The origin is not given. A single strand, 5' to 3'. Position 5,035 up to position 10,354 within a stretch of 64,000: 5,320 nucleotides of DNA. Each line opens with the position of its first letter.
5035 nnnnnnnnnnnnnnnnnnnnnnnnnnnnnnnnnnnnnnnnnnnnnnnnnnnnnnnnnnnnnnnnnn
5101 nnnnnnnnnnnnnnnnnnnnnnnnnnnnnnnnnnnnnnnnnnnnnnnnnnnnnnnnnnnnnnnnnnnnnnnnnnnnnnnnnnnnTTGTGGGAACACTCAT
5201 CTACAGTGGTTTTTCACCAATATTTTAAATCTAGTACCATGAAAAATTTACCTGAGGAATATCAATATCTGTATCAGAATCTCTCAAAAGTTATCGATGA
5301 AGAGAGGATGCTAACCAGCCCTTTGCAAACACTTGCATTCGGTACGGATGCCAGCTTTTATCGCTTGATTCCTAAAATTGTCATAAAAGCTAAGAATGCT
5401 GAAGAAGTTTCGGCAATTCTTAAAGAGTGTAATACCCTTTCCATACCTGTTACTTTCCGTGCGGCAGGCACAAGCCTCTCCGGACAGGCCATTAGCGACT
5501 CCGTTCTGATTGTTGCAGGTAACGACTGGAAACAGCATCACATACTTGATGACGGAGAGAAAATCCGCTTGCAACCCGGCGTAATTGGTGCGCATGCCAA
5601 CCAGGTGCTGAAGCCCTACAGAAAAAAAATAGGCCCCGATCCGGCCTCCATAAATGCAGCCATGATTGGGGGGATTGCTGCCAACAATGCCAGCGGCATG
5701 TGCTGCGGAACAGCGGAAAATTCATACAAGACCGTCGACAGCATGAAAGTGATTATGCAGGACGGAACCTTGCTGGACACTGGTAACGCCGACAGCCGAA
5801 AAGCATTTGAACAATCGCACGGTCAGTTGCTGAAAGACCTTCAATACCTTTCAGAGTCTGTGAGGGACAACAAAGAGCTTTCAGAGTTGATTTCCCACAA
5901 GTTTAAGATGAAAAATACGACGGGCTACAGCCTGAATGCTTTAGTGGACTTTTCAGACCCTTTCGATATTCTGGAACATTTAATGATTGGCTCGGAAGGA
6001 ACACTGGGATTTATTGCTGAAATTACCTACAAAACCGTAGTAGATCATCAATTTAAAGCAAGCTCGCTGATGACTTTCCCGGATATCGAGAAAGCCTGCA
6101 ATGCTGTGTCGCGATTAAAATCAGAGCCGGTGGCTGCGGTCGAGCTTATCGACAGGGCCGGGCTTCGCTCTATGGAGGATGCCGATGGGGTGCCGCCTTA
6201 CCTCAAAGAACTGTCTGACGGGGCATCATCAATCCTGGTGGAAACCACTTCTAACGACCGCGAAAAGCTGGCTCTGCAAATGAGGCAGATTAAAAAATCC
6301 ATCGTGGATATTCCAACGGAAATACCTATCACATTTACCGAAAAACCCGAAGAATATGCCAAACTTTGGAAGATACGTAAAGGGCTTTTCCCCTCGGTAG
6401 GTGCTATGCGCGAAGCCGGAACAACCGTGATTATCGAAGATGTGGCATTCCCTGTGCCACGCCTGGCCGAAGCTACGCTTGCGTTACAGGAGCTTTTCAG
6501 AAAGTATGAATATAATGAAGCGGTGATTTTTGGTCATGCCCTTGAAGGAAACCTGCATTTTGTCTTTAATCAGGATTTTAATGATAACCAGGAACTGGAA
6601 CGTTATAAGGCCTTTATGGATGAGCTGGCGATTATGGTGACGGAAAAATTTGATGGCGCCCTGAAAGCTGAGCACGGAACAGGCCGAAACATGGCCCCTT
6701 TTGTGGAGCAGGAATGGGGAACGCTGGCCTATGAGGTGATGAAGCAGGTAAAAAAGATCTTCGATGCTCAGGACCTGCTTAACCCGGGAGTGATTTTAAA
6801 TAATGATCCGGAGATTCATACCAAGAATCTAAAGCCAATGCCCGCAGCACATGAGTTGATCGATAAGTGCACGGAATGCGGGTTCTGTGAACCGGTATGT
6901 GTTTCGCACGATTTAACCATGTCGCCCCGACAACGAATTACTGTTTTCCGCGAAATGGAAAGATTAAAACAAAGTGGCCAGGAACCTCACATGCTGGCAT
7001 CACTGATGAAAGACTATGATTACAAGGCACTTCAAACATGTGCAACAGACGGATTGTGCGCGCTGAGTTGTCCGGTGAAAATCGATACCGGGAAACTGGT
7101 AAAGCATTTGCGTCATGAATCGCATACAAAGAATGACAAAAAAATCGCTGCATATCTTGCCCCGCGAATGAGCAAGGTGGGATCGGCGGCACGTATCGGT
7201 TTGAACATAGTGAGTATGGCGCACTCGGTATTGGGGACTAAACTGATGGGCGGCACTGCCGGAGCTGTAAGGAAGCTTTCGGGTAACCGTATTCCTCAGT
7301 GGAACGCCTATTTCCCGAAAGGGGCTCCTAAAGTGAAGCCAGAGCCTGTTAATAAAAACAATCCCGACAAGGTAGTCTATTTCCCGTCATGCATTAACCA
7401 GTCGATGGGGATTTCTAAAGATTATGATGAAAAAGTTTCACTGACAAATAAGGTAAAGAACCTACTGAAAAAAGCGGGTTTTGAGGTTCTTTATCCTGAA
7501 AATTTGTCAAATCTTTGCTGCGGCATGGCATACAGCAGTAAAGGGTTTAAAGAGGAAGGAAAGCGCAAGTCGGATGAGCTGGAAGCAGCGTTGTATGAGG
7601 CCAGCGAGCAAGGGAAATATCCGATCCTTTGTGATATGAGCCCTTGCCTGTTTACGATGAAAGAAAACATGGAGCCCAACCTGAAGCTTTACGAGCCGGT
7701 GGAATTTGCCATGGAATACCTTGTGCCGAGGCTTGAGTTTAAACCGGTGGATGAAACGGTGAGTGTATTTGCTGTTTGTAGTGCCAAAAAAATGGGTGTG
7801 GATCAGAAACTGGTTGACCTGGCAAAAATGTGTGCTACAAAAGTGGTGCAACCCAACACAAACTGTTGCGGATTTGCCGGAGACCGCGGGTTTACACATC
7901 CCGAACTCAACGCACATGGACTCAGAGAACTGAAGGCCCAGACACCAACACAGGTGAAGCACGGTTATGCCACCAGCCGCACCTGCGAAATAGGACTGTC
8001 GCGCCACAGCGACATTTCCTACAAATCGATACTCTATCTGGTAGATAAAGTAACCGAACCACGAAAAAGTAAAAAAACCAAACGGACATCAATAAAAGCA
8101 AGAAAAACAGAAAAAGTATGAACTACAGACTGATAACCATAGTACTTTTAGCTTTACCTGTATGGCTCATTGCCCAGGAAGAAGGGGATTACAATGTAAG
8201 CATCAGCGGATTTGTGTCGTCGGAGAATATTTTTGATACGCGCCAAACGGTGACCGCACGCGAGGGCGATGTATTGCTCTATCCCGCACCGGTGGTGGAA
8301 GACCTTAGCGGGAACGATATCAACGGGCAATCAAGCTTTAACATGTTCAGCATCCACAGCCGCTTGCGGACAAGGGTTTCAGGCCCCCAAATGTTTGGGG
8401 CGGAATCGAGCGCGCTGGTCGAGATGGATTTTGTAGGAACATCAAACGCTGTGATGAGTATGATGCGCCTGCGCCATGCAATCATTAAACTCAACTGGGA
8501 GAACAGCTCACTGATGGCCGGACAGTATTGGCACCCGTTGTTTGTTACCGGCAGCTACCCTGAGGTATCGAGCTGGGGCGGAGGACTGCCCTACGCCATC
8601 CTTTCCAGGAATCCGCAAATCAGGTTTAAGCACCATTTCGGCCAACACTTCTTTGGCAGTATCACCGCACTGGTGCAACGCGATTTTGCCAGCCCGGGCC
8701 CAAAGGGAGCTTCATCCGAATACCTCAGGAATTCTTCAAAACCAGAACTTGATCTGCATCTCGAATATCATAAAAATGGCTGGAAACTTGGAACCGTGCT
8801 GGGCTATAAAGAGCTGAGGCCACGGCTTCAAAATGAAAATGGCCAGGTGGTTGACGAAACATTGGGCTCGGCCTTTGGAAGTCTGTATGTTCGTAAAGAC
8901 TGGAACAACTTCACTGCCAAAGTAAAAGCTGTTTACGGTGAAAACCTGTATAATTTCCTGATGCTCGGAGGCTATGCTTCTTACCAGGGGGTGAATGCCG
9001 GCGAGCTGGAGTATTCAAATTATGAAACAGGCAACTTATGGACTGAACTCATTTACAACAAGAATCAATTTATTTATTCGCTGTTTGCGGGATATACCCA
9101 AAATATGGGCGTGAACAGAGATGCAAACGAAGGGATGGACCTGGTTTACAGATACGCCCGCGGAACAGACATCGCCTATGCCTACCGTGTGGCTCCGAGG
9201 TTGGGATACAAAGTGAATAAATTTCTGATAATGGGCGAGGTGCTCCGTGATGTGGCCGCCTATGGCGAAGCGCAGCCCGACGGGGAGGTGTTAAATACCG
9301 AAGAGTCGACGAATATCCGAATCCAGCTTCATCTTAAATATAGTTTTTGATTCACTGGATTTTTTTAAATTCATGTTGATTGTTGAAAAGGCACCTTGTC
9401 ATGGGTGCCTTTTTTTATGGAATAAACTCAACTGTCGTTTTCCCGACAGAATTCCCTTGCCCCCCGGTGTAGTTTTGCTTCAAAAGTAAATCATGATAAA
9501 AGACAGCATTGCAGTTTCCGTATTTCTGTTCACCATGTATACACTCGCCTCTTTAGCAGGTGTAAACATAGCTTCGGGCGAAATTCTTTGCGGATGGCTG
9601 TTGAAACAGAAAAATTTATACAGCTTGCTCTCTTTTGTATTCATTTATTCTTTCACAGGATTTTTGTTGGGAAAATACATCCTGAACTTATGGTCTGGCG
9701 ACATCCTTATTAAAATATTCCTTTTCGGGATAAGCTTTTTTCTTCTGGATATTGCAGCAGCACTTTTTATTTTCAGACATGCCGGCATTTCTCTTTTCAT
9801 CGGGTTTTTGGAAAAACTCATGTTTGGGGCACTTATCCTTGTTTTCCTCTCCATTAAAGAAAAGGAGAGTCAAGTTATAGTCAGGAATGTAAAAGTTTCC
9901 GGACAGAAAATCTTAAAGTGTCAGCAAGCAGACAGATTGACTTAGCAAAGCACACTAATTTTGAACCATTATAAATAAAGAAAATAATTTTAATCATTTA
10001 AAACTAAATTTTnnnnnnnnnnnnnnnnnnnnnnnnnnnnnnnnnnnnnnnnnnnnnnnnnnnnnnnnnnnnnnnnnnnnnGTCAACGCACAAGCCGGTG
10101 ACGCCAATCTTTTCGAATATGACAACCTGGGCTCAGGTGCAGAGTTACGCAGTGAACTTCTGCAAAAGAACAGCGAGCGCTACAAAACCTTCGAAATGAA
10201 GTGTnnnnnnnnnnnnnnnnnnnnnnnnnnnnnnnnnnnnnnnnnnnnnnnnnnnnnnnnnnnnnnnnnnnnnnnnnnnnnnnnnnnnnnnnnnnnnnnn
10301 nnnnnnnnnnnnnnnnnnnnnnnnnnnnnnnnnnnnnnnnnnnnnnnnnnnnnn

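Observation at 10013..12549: Four-gene MNIO (DUF692) RiPP-type cluster with a secreted KCG(E/Q)GKCG-repeat precursor in a Bacteroidota context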

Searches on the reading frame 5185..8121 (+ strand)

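Call 42: search_protein_families(library=pfam, proteins=[window:5185-8121:+], max_evalue=0.0001)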
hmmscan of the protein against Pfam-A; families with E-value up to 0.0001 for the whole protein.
window:5185-8121:+ (978 aa): 6 families
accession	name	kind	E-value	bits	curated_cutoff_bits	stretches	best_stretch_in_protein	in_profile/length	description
PF02913.24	FAD-oxidase_C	-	6.3e-55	187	21.2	1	289-536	3-247/248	FAD linked oxidases, C-terminal domain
PF01565.28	FAD_binding_4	-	2.7e-30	105.3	26.4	1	63-199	1-138/139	FAD binding domain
PF13183.11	Fer4_8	-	6.1e-08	33.5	27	1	559-633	2-68/68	4Fe-4S dicluster domain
PF02754.22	CCG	-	3.9e-06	27.3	20.6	0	730-825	1-84/85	Cysteine-rich domain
PF13534.11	Fer4_17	-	8e-06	26.8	22.2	1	561-634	1-61/61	4Fe-4S dicluster domain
PF12838.12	Fer4_7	-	1.1e-05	26.3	27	1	561-633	1-52/52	4Fe-4S dicluster domain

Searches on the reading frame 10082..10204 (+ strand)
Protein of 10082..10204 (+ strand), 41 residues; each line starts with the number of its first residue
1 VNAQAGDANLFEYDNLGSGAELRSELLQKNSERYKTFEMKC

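Call 73: find_homologous_proteins(query=window:10082-10204:+, max_evalue=0.01)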
Query window:10082-10204:+: no candidate shares three 5-residue words with the query. No homologue found.

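Call 81: search_protein_representatives(alignment_id=A2)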
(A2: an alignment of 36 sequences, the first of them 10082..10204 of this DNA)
Query: 36 sequences, 29 profile positions. Proteins with E-value up to 0.001 (for the whole library): 101; up to 1e-10: 0; up to 1e-30: 0. The best 101 are listed.
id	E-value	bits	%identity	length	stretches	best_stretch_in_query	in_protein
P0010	3.7e-10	55.0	-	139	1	2-29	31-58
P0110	7.6e-10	54.0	-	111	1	1-28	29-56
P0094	1.2e-09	53.4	-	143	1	1-29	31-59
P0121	7.7e-09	50.8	-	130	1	1-28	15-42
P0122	1.7e-08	49.6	-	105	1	1-29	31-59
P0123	4.4e-08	48.3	-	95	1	1-29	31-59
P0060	5.1e-08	48.1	-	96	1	1-28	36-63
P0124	5.9e-08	47.9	-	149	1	1-29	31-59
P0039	6.6e-08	47.8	-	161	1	2-28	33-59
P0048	7.9e-08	47.5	-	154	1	1-29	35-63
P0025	1.7e-07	46.5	-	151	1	2-29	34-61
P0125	1.9e-07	46.3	-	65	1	1-24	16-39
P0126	2.0e-07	46.2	-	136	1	2-28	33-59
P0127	2.9e-07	45.7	-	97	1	2-27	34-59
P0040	3.3e-07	45.5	-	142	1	1-29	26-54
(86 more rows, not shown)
